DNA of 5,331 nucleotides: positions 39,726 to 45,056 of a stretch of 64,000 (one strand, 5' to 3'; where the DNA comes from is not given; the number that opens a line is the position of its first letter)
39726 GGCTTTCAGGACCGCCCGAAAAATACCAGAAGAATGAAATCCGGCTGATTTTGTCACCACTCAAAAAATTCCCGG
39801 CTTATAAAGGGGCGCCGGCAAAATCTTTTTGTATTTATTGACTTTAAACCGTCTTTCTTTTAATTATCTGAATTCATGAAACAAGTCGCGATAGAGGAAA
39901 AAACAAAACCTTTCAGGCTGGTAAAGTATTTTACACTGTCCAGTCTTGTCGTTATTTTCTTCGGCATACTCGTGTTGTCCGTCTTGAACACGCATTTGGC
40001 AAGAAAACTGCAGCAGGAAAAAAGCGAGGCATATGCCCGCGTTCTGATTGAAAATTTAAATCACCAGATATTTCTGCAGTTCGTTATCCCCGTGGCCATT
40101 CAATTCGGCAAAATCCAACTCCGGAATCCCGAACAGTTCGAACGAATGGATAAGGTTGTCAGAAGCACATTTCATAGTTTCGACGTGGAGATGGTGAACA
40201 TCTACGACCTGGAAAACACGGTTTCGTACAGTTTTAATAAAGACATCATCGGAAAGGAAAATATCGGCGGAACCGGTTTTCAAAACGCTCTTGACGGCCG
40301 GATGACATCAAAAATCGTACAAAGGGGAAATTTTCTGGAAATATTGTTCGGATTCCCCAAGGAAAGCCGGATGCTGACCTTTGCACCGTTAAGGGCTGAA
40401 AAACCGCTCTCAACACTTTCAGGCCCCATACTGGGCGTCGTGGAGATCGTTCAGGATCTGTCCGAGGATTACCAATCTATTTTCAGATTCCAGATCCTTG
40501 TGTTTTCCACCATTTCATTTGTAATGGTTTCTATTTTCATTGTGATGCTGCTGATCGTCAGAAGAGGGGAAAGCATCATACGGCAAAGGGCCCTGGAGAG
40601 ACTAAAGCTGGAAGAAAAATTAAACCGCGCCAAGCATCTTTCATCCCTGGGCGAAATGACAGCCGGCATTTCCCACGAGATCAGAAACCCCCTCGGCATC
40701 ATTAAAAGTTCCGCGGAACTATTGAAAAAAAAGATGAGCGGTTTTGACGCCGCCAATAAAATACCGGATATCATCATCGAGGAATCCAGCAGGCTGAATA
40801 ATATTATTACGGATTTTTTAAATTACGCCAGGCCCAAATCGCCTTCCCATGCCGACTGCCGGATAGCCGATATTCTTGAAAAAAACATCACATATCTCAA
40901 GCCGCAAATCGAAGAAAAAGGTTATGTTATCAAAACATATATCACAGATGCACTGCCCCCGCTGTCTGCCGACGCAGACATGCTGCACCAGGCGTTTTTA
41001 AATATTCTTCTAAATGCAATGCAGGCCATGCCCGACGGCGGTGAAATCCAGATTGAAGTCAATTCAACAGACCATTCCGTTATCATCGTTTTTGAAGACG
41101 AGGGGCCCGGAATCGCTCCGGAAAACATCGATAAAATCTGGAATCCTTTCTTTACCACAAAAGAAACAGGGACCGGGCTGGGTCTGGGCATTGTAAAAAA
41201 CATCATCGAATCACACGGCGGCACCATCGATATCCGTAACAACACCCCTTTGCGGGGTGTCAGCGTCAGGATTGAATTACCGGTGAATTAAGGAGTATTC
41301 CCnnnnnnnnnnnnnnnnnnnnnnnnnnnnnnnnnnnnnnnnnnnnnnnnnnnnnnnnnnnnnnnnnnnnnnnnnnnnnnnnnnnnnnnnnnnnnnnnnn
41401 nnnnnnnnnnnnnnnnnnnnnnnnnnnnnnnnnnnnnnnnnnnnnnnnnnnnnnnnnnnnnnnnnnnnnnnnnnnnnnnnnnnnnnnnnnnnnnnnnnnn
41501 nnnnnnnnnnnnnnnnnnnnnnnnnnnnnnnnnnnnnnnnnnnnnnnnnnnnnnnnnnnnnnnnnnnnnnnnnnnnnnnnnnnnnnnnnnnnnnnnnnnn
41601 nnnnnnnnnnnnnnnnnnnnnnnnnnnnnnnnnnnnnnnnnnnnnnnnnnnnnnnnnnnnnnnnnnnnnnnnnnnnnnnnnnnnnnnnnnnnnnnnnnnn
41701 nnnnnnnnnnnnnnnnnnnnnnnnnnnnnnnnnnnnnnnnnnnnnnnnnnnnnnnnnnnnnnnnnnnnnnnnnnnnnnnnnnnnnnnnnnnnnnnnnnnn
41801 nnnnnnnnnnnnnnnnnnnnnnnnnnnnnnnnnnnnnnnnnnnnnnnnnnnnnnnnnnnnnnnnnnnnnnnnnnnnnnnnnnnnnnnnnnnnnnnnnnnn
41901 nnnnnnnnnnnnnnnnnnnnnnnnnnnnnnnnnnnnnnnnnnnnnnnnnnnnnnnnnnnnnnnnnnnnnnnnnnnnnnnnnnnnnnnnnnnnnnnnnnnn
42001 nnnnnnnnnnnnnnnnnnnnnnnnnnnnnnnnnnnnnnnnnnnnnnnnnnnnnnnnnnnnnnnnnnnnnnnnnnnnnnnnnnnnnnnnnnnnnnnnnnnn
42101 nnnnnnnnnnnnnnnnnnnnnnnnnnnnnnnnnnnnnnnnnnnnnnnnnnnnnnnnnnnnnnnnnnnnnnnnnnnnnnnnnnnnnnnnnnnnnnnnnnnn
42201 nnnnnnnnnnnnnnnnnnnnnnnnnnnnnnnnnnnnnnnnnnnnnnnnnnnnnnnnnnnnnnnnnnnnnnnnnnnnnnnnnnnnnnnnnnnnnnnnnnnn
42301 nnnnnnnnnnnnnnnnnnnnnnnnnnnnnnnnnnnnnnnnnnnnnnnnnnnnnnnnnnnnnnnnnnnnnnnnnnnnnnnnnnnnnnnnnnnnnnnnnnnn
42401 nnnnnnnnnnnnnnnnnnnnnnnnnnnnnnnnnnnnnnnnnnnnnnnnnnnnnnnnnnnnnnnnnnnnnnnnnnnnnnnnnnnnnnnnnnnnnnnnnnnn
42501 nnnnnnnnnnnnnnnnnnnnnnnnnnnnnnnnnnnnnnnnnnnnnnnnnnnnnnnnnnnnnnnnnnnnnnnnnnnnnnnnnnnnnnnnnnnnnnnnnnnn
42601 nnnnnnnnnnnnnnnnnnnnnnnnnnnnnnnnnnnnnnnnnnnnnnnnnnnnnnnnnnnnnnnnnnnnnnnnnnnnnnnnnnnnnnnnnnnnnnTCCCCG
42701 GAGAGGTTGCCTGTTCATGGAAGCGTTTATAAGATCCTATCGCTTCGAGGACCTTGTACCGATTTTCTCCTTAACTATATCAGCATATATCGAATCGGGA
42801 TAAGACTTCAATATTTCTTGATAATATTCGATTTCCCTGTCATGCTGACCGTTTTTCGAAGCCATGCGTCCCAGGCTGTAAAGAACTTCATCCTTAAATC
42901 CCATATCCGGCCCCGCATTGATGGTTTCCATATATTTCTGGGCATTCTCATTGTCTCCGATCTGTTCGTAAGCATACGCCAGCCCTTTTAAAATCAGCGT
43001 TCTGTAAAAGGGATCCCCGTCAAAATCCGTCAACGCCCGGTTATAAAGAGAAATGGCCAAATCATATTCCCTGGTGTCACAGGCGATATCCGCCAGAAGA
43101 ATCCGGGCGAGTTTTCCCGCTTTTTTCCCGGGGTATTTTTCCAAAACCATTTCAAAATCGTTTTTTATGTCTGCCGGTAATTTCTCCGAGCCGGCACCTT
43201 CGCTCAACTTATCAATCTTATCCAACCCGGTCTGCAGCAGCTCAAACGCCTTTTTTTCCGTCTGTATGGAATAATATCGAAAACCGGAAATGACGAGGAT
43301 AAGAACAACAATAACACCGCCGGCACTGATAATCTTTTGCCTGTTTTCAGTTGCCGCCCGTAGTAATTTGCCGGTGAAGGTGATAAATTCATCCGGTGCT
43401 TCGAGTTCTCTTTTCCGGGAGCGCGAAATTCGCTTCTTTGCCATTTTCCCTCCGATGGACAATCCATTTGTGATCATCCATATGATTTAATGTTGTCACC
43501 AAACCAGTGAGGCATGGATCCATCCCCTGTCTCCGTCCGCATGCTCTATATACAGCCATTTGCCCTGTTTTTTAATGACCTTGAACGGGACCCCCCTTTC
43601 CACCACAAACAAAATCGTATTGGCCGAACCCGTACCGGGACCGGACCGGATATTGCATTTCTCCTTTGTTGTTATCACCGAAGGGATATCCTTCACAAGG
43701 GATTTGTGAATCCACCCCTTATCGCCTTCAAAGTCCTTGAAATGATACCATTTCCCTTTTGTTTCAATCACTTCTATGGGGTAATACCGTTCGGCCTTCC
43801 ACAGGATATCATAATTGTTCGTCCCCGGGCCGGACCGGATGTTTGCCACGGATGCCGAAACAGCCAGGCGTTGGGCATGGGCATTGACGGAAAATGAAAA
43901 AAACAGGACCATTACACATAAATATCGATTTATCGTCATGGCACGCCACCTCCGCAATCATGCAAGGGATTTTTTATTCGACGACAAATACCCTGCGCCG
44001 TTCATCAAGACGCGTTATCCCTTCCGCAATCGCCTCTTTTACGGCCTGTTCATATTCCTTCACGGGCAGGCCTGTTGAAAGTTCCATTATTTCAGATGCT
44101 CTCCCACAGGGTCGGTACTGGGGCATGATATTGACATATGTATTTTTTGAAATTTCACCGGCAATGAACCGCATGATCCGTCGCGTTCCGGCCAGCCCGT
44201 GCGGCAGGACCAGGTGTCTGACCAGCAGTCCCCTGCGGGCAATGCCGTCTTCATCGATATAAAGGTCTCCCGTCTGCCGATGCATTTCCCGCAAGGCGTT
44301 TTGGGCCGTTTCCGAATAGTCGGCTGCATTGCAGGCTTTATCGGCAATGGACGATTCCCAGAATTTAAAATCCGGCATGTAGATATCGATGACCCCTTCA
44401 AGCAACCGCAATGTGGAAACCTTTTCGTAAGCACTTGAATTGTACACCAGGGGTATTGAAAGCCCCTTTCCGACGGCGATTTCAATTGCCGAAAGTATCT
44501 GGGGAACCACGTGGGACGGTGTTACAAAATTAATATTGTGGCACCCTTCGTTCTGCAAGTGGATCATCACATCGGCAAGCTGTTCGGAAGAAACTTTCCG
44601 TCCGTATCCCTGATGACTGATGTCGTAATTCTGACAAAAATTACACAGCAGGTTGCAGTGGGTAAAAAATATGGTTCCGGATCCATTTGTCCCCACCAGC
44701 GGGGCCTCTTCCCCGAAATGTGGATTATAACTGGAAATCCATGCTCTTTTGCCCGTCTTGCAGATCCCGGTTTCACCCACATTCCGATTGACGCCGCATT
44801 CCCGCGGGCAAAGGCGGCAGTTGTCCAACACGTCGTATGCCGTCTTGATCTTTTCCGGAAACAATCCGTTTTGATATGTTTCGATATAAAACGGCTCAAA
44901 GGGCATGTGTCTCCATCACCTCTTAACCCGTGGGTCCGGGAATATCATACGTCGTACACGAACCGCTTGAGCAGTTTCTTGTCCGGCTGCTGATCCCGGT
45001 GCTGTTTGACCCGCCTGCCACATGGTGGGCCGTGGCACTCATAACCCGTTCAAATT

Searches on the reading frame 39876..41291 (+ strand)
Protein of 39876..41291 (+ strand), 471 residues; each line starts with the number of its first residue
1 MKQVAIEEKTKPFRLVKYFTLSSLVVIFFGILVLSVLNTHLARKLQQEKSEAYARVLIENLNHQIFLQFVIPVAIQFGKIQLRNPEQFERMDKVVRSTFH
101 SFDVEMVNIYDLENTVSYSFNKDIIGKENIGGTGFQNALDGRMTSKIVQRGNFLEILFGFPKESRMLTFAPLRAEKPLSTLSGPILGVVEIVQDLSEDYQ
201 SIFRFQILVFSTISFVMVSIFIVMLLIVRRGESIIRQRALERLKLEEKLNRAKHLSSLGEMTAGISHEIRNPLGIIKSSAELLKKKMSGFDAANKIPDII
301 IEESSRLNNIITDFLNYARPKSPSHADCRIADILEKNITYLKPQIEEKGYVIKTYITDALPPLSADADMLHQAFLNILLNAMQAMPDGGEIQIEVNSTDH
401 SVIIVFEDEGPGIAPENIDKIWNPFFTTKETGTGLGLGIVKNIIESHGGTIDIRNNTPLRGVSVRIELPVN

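Call 33: search_protein_families(library=pfam, proteins=[window:39876-41291:+], max_evalue=0.001)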
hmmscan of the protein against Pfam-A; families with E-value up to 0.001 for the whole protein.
window:39876-41291:+ (471 aa): 4 families
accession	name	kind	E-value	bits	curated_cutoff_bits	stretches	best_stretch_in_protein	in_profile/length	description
PF02518.31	HATPase_c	-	1.3e-24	87.2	26.4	1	366-470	2-109/111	Histidine kinase-, DNA gyrase B-, and HSP90-like ATPase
PF00512.31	HisKA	-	5.1e-14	52.5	26.9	1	258-321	2-64/66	His Kinase A (phospho-acceptor) domain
PF14501.12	HATPase_c_5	-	1.2e-05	25.6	22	1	371-457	7-92/102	GHKL domain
PF10090.15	HPTransfase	-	0.00038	20.6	22.9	1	374-416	36-78/123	Histidine phosphotransferase C-terminal domain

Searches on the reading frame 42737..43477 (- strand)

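Call 33: search_protein_families(library=pfam, proteins=[window:42737-43477:-], max_evalue=0.001)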
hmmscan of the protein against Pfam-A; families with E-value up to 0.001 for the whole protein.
window:42737-43477:- (246 aa): 10 families
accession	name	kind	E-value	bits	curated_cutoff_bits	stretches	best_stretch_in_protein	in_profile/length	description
PF13428.12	TPR_14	-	5.7e-10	39.3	23.5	0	197-231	2-36/44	Tetratricopeptide repeat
PF13174.12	TPR_6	-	8e-10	39.2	26.3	1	197-229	1-33/33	Tetratricopeptide repeat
PF13181.12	TPR_8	-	5.5e-09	35.9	25.7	0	197-228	2-33/34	Tetratricopeptide repeat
PF13424.12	TPR_12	-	7.2e-09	36.2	30.1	1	124-184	3-69/77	Tetratricopeptide repeat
PF13432.12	TPR_16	-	1.3e-08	35.6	32.7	0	166-229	3-64/65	Tetratricopeptide repeat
PF13176.12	TPR_7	-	1.8e-08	34.2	27.9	0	126-150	3-29/36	Tetratricopeptide repeat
PF07719.23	TPR_2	-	5.9e-08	32.7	27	0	197-228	2-33/34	Tetratricopeptide repeat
PF09976.15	TPR_21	-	1.8e-05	25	25.5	1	47-238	9-187/193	Tetratricopeptide repeat-like domain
PF00515.34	TPR_1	-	1.9e-05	24.7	27.8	0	197-228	2-33/34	Tetratricopeptide repeat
PF14559.12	TPR_19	-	0.00093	19.9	25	0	109-161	15-64/68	Tetratricopeptide repeat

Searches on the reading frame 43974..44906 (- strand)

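Call 33: search_protein_families(library=pfam, proteins=[window:43974-44906:-], max_evalue=0.001)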
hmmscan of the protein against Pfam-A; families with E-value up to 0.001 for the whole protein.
window:43974-44906:- (310 aa): 2 families
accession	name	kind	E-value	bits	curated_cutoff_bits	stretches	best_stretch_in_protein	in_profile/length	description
PF04055.27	Radical_SAM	-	8.3e-07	29.8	29.5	1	79-208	2-136/166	Radical SAM superfamily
PF13353.11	Fer4_12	-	0.00042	21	22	1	78-128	9-59/137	4Fe-4S single cluster domain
